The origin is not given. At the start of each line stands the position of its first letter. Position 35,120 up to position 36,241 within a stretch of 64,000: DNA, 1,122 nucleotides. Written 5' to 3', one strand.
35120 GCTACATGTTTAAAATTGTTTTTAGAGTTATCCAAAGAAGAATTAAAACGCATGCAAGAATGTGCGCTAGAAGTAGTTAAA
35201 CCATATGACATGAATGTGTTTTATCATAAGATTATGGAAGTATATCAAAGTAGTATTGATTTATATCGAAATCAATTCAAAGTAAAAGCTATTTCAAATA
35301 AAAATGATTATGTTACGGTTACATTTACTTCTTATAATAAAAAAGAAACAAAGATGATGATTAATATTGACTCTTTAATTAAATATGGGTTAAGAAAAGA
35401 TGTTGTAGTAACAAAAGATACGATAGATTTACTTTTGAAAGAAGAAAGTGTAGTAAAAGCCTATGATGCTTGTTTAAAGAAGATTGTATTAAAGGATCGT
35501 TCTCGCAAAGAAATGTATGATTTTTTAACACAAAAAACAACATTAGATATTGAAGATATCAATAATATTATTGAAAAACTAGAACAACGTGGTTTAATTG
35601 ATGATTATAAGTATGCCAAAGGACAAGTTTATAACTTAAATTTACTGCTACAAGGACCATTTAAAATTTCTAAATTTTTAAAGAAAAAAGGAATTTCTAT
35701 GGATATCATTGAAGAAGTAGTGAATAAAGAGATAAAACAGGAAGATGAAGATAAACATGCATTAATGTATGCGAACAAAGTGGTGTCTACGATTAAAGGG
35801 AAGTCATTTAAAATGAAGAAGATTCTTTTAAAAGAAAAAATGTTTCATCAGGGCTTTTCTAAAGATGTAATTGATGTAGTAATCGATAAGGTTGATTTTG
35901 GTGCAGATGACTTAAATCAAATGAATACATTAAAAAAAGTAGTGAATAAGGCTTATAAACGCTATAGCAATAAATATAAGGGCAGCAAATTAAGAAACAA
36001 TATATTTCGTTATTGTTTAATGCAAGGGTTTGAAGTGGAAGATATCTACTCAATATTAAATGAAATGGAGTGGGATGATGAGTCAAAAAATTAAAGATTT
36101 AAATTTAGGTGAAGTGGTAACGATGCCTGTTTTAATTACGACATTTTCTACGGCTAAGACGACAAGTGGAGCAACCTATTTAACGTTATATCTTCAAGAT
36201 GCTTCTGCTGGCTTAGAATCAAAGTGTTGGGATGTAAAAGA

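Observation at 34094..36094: In-frame fusion of a GT4 glycolipid-synthase-like glycosyltransferase with a full-length RecX-like domain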

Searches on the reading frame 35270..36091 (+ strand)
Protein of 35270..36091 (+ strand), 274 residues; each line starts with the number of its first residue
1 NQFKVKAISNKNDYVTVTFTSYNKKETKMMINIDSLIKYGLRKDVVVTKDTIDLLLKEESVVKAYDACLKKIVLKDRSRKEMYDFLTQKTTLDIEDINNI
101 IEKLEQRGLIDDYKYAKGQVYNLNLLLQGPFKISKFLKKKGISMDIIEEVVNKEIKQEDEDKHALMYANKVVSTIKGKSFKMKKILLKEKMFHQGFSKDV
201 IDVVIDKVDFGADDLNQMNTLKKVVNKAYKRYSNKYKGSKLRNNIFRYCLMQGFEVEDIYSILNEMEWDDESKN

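Call 3: search_protein_families(library=pfam, proteins=[window:35270-36091:+], max_evalue=1)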
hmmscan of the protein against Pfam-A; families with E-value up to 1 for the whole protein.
window:35270-36091:+ (274 aa): 7 families
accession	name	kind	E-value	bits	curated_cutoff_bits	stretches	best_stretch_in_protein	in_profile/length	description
PF21982.2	RecX_HTH1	-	5.7e-10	39.5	26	2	64-104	1-40/40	RecX, first three-helix domain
PF21981.2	RecX_HTH3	-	7.8e-07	29.6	26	1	218-263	4-48/48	RecX, third three-helix domain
PF24409.1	wHTH-PRTase_assc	-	0.00043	20.7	27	1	81-113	13-44/83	wHTH-PRTase associated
PF02631.22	RecX_HTH2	-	0.0074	16.9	26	1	126-150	17-41/42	RecX, second three-helix domain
PF03319.19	EutN_CcmL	-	0.13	13.3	25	1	169-214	8-53/83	Ethanolamine utilisation protein EutN/carboxysome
PF10007.15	DUF2250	-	0.28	11.8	24.4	1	87-114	29-56/93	Uncharacterized protein conserved in archaea (DUF2250)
PF08328.16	ASL_C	-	0.37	11.3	35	1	14-90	22-97/115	Adenylosuccinate lyase C-terminal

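Call 4: search_protein_families(library=ncbifam, proteins=[window:35270-36091:+], max_evalue=1)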
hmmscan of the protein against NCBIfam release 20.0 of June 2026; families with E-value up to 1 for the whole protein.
window:35270-36091:+ (274 aa): 13 families
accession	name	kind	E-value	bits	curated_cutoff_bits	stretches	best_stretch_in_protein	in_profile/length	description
NF010733.0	PRK14135.1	equivalog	1.2e-38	133.3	240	1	5-267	7-264/267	recombination regulator RecX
NF001058.0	PRK00117.4-1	equivalog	8.1e-24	84.8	194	2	13-208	17-207/214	recombination regulator RecX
NF001057.0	PRK00117.3-3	equivalog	1.9e-14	54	146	2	63-207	4-145/151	recombination regulator RecX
NF001065.0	PRK00117.5-5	equivalog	9.5e-14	51.8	175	1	65-161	8-99/149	recombination regulator RecX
NF001063.0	PRK00117.5-3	equivalog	3.6e-12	46.4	186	1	58-203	7-148/165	recombination regulator RecX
NF001064.0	PRK00117.5-4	equivalog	4.8e-11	42.4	217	1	57-212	26-181/194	recombination regulator RecX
NF001054.0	PRK00117.2-1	equivalog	2.6e-07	30.9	189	1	68-153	14-98/154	recombination regulator RecX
NF001059.0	PRK00117.4-3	equivalog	4.1e-07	29.8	253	1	57-176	41-159/206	recombination regulator RecX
NF001055.0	PRK00117.2-5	equivalog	6.5e-07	29.5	129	1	77-209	23-149/157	recombination regulator RecX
NF001056.0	PRK00117.3-1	equivalog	1.7e-06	27.9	237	1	63-161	23-120/181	recombination regulator RecX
NF001061.0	PRK00117.5-1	equivalog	5.7e-05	22.9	264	1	61-179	84-201/246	recombination regulator RecX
NF001053.0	PRK00117.1-3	equivalog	0.00017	22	216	2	93-204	66-174/180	recombination regulator RecX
NF001052.0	PRK00117.1-1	equivalog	0.00039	20.7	266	1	93-154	52-114/166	recombination regulator RecX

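Call 14: search_solved_structures(query=window:35279-36091:+, max_evalue=1, show_alignments=1)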
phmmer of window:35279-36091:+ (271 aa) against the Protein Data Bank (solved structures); distinct sequences matched with E-value up to 1: 3.
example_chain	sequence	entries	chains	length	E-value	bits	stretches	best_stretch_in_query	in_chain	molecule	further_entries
3e3v_A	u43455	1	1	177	1.8e-11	47.6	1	52-211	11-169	Regulatory protein recX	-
3d5l_A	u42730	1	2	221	2.8e-07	33.9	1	32-205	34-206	Regulatory protein RecX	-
3c1d_A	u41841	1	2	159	0.3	14.1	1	90-158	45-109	Regulatory protein recX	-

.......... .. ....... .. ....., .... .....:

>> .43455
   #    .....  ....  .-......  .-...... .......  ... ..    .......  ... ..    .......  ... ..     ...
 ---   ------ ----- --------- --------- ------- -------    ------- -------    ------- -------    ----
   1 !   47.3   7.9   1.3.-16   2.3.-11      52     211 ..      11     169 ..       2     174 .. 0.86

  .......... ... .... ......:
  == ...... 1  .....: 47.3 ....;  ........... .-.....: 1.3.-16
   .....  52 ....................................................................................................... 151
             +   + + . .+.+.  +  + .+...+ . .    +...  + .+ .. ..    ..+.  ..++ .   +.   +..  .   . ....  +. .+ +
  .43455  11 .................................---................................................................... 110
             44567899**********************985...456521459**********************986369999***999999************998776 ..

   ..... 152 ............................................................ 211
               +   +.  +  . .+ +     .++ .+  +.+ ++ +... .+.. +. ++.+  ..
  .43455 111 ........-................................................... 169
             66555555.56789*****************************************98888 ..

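Call 23: search_protein_representatives(protein=window:35279-36091:+)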
Query: 271 residues. Proteins with E-value up to 0.001 (for the whole library): 1905; up to 1e-10: 253; up to 1e-30: 29. The best 150 are listed.
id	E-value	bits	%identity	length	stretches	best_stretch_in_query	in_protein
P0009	6.6e-64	232.5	46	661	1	4-268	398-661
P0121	1.3e-55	205.3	47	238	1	34-268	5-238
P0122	1.4e-48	182.3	36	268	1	3-268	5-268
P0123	8.3e-47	176.5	42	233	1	35-266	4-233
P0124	1.8e-45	172.1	39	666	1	2-269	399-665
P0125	1.0e-44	169.7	38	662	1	3-269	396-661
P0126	1.5e-44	169.1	35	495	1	4-267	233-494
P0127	2.4e-43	165.1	35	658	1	9-268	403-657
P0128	6.8e-43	163.7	42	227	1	46-268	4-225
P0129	1.4e-42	162.6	37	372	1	2-264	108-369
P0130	1.6e-42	162.4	38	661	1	2-268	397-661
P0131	6.9e-40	153.8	38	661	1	7-268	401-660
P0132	1.6e-39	152.7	36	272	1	9-265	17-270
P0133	1.7e-39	152.5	37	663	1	22-264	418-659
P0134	2.1e-39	152.2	36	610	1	5-270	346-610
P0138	2.9e-36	142.0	30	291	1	17-269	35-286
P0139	1.1e-35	140.1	32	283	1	5-268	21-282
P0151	4.4e-30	121.7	34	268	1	9-268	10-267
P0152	4.5e-30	121.7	33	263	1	3-268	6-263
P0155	1.4e-29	120.1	30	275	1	4-269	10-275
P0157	8.7e-28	114.2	32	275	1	8-263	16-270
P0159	1.5e-27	113.5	30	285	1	8-267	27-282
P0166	4.6e-25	105.3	29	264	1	26-269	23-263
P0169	1.9e-24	103.3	27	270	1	8-271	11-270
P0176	3.0e-22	96.1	26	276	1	10-268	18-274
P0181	1.2e-21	94.0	25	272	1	33-266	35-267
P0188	7.0e-20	88.3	30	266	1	3-268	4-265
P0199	3.7e-18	82.6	29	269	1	3-269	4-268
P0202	7.9e-18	81.6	27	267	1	2-268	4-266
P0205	1.3e-17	80.8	27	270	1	28-266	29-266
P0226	2.1e-16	76.9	27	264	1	1-268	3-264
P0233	6.4e-16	75.3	25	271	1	10-265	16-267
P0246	2.8e-15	73.2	22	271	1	10-268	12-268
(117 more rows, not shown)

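Call 25: list_cluster_members(proteins=[P0122, P0132, P0138, P0139, P0151, P0152, P0155, P0157, P0159, P0166])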
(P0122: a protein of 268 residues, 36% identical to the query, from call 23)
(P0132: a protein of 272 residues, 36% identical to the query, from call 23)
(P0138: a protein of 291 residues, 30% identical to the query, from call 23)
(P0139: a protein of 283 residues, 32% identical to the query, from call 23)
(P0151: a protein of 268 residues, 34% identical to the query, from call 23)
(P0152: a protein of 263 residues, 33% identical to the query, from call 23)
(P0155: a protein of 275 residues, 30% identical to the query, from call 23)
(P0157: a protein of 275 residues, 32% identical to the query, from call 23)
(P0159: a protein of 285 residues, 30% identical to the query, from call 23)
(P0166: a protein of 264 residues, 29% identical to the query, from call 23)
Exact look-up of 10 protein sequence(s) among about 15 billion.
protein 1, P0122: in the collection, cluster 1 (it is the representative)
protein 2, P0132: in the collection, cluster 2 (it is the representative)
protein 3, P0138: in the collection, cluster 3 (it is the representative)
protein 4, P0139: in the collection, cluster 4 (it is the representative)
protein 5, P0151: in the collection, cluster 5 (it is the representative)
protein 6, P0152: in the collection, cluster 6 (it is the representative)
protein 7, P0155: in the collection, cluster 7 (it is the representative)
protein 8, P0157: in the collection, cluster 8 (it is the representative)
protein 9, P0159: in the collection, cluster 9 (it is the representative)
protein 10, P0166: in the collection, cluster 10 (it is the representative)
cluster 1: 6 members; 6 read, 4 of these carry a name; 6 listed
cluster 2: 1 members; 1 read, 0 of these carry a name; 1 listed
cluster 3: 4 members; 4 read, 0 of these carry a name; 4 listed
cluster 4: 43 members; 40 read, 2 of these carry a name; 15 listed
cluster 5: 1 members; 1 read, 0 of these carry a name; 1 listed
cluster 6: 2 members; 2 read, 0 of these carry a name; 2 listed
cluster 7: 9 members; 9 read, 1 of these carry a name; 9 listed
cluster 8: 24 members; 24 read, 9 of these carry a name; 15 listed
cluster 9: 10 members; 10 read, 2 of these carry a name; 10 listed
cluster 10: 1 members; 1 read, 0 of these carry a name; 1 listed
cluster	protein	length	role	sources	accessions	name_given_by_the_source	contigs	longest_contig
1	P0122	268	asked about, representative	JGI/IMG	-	SOS response regulatory protein OraA/RecX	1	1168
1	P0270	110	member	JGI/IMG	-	SOS response regulatory protein OraA/RecX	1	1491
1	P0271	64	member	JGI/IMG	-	1,2-diacylglycerol 3-alpha-glucosyltransferase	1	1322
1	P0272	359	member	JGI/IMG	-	1,2-diacylglycerol 3-alpha-glucosyltransferase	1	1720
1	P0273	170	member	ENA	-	-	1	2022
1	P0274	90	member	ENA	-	-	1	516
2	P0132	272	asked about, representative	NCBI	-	-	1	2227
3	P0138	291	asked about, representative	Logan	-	-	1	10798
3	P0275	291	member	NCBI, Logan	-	-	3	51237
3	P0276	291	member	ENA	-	-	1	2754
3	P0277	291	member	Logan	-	-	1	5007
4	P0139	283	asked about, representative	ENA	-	-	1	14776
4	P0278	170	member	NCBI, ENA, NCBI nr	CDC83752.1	regulatory protein RecX [Erysipelotrichaceae bacterium CAG:64]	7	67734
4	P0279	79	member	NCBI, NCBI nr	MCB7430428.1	glycosyl transferase family 1, partial [Erysipelatoclostridium ramosum] | glycosyl transferase family 1 [Thomasclavelia ramosa]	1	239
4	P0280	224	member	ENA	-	-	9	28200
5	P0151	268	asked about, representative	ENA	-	-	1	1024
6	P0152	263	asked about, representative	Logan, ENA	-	-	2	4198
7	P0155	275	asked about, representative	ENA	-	-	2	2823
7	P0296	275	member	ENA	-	-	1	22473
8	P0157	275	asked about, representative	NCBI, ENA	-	-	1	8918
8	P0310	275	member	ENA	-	-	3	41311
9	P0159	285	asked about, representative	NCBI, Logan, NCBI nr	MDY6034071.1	MAG: RecX family transcriptional regulator [Bulleidia sp.] | RecX family transcriptional regulator [Bulleidia sp.]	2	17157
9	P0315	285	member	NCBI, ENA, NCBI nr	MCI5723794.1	MAG: RecX family transcriptional regulator [Erysipelotrichaceae bacterium] | RecX family transcriptional regulator [Erysipelotrichaceae bacterium]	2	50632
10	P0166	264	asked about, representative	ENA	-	-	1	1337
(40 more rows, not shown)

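Call 27: find_encoding_contigs(protein=P0315, flank=8000, max_places=4)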
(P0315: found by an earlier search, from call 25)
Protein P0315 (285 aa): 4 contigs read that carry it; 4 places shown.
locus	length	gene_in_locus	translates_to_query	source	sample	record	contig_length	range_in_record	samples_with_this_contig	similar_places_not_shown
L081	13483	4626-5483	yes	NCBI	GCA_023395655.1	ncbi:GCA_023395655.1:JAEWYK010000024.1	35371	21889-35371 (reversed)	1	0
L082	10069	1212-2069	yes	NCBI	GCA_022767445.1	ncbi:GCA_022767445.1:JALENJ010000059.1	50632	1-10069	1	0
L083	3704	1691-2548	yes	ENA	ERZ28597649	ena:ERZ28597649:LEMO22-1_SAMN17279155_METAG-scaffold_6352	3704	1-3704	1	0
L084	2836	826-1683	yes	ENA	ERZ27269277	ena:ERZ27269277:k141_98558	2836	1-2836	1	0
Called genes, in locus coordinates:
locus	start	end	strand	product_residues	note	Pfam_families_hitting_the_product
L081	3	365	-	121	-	?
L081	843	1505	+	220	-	-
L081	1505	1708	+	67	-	-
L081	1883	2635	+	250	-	-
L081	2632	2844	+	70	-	-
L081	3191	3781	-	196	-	-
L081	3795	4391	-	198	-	PF13936:HTH_38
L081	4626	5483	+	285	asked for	PF21982:RecX_HTH1 (faint), PF21981:RecX_HTH3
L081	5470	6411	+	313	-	PF01966:HD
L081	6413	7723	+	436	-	PF08245:Mur_ligase_M, PF08353:MurT_C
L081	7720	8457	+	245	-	PF07685:GATase_3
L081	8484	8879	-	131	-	PF11969:DcpS_C, PF01230:HIT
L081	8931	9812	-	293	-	-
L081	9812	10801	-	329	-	PF13616:Rotamase_3, PF00639:Rotamase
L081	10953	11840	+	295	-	PF00005:ABC_tran, PF02463:SMC_N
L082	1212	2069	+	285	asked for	PF21982:RecX_HTH1 (faint), PF21981:RecX_HTH3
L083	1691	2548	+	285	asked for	PF21982:RecX_HTH1 (faint), PF21981:RecX_HTH3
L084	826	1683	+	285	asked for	PF21982:RecX_HTH1 (faint), PF21981:RecX_HTH3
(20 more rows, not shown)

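Call 28: find_encoding_contigs(protein=P0310, flank=8000, max_places=2)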
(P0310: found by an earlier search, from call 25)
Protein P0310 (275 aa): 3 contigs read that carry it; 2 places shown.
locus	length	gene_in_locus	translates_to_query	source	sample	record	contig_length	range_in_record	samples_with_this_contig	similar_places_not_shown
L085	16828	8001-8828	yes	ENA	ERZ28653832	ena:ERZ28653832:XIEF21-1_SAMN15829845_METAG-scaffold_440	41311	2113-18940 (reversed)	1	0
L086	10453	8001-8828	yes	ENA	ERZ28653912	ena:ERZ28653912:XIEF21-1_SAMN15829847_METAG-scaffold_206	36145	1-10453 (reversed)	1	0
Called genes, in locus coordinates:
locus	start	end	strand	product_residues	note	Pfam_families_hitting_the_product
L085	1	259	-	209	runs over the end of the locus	PF02677:QueH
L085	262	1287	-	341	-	PF02547:Queuosine_synth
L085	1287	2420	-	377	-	PF01702:TGT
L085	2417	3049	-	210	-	PF04961:FTCD_C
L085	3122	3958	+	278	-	PF04055:Radical_SAM, PF13186:SPASM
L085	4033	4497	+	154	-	PF06338:ComK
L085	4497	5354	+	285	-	PF25984:BSH_YknX (weak)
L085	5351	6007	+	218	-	PF02463:SMC_N (faint), PF00437:T2SSE (faint), PF00005:ABC_tran, PF13304:AAA_21 (faint)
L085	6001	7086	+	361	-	PF12704:MacB_PCD, PF02687:FtsX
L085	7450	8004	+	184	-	PF12710:HAD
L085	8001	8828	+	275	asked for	PF21982:RecX_HTH1 (faint), PF21981:RecX_HTH3 (faint)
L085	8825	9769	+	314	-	PF01966:HD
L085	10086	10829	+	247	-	-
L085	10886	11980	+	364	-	PF01008:IF-2B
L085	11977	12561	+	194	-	-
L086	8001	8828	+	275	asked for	PF21982:RecX_HTH1 (faint), PF21981:RecX_HTH3 (faint)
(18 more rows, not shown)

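Call 29: find_encoding_contigs(protein=P0275, flank=8000, max_places=2)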
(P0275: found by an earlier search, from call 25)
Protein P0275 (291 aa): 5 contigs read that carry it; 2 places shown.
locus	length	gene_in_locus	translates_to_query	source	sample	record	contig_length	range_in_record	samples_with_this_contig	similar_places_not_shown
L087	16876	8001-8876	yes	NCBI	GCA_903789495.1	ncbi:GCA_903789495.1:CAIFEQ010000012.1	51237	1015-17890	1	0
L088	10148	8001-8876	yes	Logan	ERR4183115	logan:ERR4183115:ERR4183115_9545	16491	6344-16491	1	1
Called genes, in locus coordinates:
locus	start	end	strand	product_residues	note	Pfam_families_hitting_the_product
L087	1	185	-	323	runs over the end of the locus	PF00291:PALP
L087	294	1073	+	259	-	PF02616:SMC_ScpA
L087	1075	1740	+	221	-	PF04079:SMC_ScpB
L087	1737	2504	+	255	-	PF13472:Lipase_GDSL_2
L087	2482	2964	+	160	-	PF14270:DUF4358 (weak)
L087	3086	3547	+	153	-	PF22381:Staph_reg_Sar_Rot, PF12802:MarR_2, PF01047:MarR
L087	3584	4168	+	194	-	PF01810:LysE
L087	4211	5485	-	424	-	PF00768:Peptidase_S11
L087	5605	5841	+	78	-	PF03672:UPF0154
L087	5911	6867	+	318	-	PF00480:ROK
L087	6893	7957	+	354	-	PF03706:LPG_synthase_TM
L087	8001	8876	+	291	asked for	PF21982:RecX_HTH1 (faint), PF02631:RecX_HTH2 (weak)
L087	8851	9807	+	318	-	PF01966:HD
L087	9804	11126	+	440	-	PF08245:Mur_ligase_M, PF08353:MurT_C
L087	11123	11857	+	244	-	PF07685:GATase_3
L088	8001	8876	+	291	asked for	PF21982:RecX_HTH1 (faint), PF02631:RecX_HTH2 (weak)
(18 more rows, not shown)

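Call 30: find_encoding_contigs(protein=P0296, flank=8000, max_places=2)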
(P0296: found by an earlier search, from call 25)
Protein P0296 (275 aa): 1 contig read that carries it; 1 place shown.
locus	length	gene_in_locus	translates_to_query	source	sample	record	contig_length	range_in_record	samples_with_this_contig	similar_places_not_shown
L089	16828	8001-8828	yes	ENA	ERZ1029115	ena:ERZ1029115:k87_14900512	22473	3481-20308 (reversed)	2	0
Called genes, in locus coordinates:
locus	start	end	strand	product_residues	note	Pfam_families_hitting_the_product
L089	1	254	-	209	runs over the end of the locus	PF02677:QueH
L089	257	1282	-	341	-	PF02547:Queuosine_synth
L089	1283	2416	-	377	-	PF01702:TGT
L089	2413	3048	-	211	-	PF04961:FTCD_C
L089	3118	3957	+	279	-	PF04055:Radical_SAM, PF13186:SPASM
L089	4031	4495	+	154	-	PF06338:ComK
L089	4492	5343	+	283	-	-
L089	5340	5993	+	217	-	PF00005:ABC_tran, PF13304:AAA_21 (faint)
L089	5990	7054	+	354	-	PF12704:MacB_PCD, PF02687:FtsX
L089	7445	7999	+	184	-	PF12710:HAD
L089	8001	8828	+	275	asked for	PF21982:RecX_HTH1 (faint), PF02631:RecX_HTH2 (weak), PF21981:RecX_HTH3 (weak)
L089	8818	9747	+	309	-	PF01336:tRNA_anti-codon (weak), PF01966:HD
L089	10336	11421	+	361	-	PF01008:IF-2B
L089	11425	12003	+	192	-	-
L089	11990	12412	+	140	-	-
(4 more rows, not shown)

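Call 36: list_cluster_members(proteins=[P0169, P0176, P0181, P0188, P0199, P0202, P0205, P0226, P0233, P0246])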
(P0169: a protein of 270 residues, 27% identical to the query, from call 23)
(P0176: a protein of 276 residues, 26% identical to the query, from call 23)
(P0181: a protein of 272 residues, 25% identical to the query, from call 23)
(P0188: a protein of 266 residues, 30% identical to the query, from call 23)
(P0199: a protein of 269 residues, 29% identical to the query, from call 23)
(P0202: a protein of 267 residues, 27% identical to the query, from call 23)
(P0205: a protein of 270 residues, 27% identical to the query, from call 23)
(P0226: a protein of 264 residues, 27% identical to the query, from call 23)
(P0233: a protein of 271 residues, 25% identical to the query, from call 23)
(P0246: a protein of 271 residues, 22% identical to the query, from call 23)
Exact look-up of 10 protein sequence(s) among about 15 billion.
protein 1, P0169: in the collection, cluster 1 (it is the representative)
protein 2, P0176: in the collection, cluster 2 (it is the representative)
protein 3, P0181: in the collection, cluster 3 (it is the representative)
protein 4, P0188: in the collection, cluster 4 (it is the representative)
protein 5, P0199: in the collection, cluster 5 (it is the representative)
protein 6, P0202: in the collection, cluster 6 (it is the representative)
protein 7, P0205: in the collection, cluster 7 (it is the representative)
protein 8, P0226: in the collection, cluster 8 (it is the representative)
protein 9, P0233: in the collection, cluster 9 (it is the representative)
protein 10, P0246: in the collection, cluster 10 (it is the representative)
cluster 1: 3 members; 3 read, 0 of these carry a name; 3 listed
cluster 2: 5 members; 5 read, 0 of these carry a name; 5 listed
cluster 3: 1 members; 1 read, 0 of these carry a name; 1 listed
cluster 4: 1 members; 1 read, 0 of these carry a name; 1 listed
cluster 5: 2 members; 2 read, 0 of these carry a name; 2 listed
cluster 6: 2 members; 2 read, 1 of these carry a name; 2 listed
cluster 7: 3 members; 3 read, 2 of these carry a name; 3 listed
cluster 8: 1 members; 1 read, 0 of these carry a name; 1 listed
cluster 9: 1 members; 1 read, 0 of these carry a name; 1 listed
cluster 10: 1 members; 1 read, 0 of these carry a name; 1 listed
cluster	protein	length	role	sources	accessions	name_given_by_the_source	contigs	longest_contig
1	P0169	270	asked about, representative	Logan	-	-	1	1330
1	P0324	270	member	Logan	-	-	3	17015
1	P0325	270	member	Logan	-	-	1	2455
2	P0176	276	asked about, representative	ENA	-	-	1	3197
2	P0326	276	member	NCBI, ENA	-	-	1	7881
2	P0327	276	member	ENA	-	-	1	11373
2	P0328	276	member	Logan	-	-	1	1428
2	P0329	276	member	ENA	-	-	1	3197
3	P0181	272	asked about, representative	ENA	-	-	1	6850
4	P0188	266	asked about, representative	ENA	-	-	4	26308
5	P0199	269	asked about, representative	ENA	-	-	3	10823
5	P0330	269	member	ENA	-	-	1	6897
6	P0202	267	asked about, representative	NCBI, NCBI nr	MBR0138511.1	MAG: RecX family transcriptional regulator [Erysipelotrichaceae bacterium] | RecX family transcriptional regulator [Erysipelotrichaceae bacterium]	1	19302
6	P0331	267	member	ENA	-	-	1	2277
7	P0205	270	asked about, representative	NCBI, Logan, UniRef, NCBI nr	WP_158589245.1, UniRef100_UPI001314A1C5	RecX family transcriptional regulator [Atopobacter sp. AH10] | RecX family transcriptional regulator n=1 Tax=Atopobacter sp. AH10 TaxID=2315861 ...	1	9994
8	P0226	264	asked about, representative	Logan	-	-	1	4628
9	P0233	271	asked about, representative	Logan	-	-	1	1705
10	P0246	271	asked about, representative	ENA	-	-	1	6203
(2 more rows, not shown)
